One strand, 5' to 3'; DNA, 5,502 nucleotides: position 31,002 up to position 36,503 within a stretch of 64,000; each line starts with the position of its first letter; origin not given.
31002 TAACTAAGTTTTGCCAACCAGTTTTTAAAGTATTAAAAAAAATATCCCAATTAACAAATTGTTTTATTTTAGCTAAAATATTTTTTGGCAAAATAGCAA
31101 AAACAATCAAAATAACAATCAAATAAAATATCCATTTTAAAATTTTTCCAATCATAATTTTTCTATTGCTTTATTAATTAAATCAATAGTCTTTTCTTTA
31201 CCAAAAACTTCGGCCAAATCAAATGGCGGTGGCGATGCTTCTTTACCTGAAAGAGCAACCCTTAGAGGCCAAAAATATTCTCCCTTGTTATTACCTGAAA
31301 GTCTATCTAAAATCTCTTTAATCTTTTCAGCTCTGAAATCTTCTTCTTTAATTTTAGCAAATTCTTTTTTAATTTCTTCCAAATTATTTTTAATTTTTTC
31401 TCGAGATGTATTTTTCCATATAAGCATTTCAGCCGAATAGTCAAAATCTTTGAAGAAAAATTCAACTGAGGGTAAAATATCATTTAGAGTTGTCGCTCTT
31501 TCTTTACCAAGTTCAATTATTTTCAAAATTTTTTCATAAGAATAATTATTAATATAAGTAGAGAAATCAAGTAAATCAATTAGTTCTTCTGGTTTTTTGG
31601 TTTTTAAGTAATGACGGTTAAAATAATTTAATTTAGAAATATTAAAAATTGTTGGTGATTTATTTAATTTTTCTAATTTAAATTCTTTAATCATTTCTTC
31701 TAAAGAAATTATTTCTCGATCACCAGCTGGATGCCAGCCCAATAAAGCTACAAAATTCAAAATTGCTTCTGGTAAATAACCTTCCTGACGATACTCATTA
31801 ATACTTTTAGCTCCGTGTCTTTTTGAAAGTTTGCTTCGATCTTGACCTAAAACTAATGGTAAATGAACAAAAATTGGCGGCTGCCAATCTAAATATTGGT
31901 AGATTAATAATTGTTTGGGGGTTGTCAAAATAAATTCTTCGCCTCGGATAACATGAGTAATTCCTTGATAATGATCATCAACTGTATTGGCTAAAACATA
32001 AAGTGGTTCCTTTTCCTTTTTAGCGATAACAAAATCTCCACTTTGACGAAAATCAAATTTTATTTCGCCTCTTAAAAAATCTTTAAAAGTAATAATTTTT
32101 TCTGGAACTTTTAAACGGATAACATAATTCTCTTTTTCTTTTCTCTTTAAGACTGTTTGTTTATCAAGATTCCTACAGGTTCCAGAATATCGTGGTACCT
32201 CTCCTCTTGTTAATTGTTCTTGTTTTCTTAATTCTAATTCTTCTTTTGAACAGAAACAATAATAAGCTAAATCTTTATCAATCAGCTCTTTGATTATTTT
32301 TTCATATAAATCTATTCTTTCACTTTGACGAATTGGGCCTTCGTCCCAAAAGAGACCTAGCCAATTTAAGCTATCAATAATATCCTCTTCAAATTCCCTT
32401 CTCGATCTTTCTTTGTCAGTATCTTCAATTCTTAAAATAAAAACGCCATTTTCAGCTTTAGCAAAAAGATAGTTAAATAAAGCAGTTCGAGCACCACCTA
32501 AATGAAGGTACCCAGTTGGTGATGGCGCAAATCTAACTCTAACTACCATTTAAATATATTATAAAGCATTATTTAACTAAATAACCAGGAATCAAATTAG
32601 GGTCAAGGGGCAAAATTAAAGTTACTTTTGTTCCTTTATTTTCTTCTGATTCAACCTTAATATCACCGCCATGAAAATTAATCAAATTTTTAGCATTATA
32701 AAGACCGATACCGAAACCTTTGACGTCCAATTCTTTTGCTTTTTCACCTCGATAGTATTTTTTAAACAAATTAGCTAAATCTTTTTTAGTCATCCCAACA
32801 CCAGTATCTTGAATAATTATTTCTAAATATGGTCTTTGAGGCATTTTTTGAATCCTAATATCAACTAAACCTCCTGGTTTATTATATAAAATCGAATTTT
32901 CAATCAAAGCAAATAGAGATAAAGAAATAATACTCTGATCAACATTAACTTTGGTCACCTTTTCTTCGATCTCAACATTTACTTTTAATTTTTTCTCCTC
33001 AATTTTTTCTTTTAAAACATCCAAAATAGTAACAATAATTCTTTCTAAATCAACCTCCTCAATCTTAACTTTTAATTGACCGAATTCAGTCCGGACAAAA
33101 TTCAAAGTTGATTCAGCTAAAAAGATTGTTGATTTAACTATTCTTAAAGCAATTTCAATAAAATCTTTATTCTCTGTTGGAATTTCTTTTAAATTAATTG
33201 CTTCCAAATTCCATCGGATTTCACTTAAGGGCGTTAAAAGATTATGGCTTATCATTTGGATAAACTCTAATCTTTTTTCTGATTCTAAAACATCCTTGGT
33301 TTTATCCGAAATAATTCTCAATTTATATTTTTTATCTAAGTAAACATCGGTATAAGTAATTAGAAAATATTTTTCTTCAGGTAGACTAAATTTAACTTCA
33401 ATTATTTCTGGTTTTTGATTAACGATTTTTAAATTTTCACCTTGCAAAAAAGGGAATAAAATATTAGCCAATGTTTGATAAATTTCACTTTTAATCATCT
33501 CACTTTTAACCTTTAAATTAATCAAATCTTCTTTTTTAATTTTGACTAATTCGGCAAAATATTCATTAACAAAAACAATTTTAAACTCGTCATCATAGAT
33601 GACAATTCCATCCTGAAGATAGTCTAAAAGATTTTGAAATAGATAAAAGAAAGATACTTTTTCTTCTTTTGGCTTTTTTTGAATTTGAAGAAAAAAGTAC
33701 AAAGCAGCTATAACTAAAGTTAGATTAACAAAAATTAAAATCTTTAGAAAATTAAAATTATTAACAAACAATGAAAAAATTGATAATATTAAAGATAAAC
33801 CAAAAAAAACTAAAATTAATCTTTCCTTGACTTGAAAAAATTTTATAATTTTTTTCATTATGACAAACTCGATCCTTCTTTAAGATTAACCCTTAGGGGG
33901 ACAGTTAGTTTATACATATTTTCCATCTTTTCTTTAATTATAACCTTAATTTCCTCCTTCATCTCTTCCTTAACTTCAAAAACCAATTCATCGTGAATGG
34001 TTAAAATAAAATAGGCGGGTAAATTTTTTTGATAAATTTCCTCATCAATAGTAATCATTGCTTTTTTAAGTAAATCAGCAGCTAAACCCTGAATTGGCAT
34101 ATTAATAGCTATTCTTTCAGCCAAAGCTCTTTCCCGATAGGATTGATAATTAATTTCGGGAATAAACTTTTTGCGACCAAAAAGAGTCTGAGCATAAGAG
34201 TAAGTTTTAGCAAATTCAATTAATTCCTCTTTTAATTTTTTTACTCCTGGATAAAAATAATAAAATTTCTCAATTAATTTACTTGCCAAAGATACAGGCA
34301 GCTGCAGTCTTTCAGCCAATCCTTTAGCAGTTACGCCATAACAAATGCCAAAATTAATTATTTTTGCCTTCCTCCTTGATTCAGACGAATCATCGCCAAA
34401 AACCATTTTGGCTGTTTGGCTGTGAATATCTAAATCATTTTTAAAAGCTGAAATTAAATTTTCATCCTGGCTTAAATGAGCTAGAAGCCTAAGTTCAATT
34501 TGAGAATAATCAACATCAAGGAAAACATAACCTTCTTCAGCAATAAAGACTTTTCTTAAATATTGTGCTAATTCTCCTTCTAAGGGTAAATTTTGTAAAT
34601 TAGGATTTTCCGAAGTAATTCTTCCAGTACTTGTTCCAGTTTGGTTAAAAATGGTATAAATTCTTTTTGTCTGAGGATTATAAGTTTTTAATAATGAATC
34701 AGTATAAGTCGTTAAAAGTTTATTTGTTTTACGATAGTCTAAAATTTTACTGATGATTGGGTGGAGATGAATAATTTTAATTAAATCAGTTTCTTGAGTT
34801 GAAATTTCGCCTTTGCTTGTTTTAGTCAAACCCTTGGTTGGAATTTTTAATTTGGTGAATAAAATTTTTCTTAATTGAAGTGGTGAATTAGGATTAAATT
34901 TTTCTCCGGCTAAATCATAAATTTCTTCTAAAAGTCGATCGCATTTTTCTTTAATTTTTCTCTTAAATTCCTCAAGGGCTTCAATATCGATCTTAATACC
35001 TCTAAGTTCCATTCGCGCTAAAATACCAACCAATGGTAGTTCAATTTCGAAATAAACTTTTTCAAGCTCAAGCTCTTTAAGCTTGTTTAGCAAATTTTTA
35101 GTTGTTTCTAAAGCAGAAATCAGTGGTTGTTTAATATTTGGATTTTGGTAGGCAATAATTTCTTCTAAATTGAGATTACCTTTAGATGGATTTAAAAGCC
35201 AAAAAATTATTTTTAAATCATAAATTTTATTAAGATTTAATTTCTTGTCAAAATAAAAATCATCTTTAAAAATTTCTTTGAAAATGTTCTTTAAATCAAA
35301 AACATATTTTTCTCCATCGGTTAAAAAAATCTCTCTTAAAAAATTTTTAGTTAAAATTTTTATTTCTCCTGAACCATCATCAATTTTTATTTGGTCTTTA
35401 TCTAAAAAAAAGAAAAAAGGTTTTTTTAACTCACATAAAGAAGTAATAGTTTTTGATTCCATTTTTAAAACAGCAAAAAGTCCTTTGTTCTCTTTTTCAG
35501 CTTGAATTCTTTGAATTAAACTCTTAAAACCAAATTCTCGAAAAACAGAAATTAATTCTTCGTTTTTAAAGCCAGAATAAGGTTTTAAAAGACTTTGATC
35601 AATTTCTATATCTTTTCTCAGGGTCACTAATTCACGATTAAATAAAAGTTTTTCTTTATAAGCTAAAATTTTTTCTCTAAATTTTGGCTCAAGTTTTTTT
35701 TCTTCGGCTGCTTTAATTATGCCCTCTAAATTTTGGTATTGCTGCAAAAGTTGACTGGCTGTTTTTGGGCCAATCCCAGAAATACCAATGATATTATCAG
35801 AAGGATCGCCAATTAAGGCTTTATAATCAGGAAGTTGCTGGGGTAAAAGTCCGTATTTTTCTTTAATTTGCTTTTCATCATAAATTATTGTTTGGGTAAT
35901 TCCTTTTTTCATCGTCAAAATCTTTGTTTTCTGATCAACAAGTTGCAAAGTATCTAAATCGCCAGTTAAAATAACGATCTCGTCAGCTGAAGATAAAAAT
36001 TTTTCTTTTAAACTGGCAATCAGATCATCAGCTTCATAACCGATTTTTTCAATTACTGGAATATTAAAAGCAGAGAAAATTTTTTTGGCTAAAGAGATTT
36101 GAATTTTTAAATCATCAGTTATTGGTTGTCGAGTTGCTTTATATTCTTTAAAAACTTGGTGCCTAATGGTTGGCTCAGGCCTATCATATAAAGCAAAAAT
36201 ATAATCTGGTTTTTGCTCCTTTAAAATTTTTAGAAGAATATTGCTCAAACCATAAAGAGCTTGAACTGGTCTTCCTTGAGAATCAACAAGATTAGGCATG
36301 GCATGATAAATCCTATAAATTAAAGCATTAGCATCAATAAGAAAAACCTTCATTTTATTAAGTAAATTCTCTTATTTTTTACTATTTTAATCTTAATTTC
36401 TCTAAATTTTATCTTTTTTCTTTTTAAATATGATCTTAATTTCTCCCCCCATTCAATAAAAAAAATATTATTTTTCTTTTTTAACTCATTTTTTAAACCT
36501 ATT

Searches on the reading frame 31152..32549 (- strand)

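Call 105: search_protein_families(library=pfam, proteins=[window:31152-32549:-], max_evalue=0.00001)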
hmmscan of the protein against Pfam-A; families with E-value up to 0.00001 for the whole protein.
window:31152-32549:- (465 aa): 2 families
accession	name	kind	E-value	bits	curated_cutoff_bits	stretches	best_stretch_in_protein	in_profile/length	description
PF00749.27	tRNA-synt_1c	-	1.8e-105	352.7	23.4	1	3-308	2-313/314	tRNA synthetases class I (E and Q), catalytic domain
PF19269.4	Anticodon_2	-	1e-23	84.7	23.6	1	334-462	10-141/141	Anticodon binding domain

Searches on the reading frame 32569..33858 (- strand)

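Call 105: search_protein_families(library=pfam, proteins=[window:32569-33858:-], max_evalue=0.00001)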
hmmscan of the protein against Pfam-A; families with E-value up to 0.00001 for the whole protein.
window:32569-33858:- (429 aa): 2 families
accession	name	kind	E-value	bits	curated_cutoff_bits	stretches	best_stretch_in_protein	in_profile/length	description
PF02518.31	HATPase_c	-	2.8e-21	76.5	26.4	1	315-419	10-110/111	Histidine kinase-, DNA gyrase B-, and HSP90-like ATPase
PF00512.31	HisKA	-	4.1e-06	27.2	26.9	0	196-258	2-64/66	His Kinase A (phospho-acceptor) domain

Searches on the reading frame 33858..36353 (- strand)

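Call 105: search_protein_families(library=pfam, proteins=[window:33858-36353:-], max_evalue=0.00001)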
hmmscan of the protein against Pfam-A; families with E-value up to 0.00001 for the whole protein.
window:33858-36353:- (831 aa): 3 families
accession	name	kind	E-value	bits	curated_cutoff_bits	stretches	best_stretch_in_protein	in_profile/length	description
PF00476.26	DNA_pol_A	-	3.5e-130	434.8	34.3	1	458-829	2-378/381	DNA polymerase family A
PF02739.22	5_3_exonuc_N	-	1.7e-49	168.1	34.3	1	2-168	1-164/164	5'-3' exonuclease, N-terminal resolvase-like domain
PF01367.25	5_3_exonuc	-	9e-27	93.9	40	1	171-255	3-86/97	5'-3' exonuclease, C-terminal SAM fold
